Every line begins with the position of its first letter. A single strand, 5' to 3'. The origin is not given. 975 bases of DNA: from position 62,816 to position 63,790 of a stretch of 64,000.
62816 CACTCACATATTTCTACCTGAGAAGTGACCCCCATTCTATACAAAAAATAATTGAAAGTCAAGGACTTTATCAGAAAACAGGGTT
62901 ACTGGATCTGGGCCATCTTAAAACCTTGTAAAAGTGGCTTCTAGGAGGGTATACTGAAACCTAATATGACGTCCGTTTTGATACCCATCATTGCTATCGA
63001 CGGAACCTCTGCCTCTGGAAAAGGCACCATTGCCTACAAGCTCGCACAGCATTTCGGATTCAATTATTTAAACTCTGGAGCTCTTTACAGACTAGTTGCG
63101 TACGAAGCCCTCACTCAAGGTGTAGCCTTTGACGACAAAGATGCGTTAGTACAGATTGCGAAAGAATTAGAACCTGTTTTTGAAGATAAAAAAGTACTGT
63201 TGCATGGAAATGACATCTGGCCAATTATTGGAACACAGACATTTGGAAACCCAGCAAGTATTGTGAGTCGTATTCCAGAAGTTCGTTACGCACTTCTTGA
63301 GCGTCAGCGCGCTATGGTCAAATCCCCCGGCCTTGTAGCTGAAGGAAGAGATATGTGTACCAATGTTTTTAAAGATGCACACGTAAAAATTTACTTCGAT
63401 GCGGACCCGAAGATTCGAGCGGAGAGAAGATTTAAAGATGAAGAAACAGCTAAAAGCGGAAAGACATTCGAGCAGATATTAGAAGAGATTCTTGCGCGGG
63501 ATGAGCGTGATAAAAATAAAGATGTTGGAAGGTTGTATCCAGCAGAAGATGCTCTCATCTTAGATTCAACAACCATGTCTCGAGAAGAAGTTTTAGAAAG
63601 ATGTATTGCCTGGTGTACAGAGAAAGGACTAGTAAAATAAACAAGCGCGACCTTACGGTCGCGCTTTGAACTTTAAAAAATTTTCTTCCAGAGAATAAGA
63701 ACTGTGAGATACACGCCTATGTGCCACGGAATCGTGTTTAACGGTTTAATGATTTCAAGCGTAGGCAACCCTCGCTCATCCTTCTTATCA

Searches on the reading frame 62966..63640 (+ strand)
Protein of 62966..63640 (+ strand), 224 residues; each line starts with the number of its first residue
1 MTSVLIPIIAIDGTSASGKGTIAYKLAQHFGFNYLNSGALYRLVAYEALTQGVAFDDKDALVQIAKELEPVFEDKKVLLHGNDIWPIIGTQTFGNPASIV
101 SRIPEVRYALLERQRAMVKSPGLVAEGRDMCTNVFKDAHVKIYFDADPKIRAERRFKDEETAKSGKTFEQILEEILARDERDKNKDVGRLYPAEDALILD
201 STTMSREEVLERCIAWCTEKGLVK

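Call 76: search_protein_families(library=pfam, proteins=[window:62966-63640:+], max_evalue=0.0001)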
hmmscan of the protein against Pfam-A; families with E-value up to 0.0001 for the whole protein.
window:62966-63640:+ (224 aa): 3 families
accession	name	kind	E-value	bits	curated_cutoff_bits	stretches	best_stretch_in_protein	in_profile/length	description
PF02224.24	Cytidylate_kin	-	4.1e-68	229.7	26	1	9-215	1-207/211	Cytidylate kinase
PF13207.12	AAA_17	-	1.3e-07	32.4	27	0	13-45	2-34/136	AAA domain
PF13189.12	Cytidylate_kin2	-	5.9e-06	27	28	1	8-167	1-135/176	Cytidylate kinase-like family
